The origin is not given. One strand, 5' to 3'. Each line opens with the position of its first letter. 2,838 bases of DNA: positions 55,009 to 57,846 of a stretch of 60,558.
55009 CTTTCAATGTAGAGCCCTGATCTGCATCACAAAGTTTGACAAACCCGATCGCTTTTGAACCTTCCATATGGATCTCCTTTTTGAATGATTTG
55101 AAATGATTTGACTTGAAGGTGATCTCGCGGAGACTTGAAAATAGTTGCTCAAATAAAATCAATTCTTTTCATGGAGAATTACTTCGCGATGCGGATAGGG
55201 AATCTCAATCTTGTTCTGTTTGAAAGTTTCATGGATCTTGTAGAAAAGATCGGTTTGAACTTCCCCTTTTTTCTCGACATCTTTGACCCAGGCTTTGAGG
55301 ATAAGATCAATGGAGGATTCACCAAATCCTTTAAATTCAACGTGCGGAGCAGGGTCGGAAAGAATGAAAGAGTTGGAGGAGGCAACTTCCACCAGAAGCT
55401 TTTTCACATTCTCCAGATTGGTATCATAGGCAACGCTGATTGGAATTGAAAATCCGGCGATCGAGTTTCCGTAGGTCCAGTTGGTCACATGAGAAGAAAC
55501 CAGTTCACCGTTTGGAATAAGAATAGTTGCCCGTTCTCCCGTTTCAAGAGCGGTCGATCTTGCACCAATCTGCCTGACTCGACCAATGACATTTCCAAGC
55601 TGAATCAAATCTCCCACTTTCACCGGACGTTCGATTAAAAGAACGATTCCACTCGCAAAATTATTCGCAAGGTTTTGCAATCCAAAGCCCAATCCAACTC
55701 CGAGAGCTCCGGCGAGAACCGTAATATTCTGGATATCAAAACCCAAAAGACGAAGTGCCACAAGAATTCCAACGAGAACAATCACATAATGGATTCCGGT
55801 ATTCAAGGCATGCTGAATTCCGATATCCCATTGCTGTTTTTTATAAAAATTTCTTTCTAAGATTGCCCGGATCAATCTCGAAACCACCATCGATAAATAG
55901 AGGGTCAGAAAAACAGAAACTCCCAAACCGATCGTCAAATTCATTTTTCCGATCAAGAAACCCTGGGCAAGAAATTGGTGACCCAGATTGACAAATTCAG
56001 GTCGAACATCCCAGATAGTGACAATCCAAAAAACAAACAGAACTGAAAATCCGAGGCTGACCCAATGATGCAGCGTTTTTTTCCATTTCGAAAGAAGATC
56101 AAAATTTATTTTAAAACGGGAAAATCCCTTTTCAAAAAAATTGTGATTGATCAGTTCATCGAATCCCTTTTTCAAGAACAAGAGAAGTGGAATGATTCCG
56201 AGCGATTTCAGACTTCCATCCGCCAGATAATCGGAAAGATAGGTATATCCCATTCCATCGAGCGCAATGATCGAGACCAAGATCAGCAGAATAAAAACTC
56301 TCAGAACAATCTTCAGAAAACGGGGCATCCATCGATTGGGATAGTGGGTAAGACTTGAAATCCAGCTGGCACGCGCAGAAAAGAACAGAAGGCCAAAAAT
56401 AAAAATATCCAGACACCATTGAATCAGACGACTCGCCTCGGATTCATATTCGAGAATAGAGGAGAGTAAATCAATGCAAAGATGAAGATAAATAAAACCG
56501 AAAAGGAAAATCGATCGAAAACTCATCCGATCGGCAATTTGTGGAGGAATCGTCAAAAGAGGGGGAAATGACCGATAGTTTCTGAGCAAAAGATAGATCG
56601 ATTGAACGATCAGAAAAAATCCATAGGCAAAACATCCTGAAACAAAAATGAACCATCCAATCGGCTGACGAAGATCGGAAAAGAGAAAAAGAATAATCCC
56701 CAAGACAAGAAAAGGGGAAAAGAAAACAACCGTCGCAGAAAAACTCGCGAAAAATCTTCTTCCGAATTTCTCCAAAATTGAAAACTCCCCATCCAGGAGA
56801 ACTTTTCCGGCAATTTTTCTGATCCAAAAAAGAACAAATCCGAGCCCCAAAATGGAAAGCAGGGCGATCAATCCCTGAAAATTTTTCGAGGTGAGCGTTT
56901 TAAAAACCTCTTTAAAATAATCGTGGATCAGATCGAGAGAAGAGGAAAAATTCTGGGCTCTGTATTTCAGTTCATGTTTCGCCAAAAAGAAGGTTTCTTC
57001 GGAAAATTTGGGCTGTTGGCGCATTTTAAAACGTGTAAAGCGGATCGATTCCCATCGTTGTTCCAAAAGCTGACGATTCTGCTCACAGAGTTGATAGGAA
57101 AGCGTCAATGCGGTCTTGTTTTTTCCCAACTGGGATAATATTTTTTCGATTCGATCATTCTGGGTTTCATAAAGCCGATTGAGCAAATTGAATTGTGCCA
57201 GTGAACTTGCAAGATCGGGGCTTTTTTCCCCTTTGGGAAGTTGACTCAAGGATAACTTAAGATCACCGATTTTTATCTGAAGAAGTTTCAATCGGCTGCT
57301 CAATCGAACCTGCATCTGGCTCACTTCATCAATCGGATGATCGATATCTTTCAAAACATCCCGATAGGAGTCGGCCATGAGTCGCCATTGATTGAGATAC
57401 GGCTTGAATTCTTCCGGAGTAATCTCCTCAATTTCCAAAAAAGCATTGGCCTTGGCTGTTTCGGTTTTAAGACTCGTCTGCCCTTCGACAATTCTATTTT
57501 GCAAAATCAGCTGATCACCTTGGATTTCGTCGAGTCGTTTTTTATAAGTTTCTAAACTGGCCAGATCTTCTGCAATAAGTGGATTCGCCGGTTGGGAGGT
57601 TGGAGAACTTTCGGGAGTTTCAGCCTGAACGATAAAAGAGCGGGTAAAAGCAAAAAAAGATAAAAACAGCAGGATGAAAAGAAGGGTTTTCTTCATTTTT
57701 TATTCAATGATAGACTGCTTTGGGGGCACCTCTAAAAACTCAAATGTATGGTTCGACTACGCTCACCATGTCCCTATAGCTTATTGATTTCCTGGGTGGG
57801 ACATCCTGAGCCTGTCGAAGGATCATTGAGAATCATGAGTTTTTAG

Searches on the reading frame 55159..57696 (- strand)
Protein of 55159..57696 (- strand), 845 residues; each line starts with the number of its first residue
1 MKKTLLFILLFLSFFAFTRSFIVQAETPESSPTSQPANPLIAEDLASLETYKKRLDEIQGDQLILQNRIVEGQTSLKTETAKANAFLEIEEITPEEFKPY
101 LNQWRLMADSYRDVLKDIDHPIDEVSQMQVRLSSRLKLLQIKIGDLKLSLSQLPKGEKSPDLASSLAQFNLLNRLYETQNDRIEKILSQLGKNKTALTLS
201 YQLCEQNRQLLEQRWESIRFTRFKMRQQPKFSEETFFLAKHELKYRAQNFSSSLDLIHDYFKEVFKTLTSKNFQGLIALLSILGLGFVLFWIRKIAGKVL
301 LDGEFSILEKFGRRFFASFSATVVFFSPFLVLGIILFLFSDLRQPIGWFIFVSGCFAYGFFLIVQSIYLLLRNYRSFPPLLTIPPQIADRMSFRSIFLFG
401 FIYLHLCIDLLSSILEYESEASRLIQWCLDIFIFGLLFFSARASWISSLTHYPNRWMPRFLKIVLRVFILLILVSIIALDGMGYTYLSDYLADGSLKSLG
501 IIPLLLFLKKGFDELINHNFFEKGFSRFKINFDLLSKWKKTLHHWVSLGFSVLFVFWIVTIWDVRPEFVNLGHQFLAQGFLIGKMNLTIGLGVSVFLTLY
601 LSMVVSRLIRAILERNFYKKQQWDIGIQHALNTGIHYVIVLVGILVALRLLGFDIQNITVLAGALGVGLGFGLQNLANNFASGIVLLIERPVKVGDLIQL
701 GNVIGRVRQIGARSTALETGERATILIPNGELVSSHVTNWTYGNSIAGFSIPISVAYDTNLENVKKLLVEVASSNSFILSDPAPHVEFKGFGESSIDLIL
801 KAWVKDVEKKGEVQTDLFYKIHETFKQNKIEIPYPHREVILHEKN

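Call 53: search_protein_families(library=pfam, proteins=[window:55159-57696:-], max_evalue=0.01)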
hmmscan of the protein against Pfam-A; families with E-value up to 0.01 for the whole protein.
window:55159-57696:- (845 aa): 3 families
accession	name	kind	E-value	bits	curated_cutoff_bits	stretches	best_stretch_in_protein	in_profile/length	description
PF00924.24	MS_channel_2nd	-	9.1e-21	74.2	20.2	1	676-741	2-67/68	Mechanosensitive ion channel, beta-domain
PF21082.3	MS_channel_3rd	-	1.3e-17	64.4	21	1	751-832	3-88/88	Mechanosensitive ion channel MscS, C-terminal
PF21088.3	MS_channel_1st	-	2.4e-07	31.1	23.1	1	636-674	4-42/42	Mechanosensitive ion channel, transmembrane helices 2/3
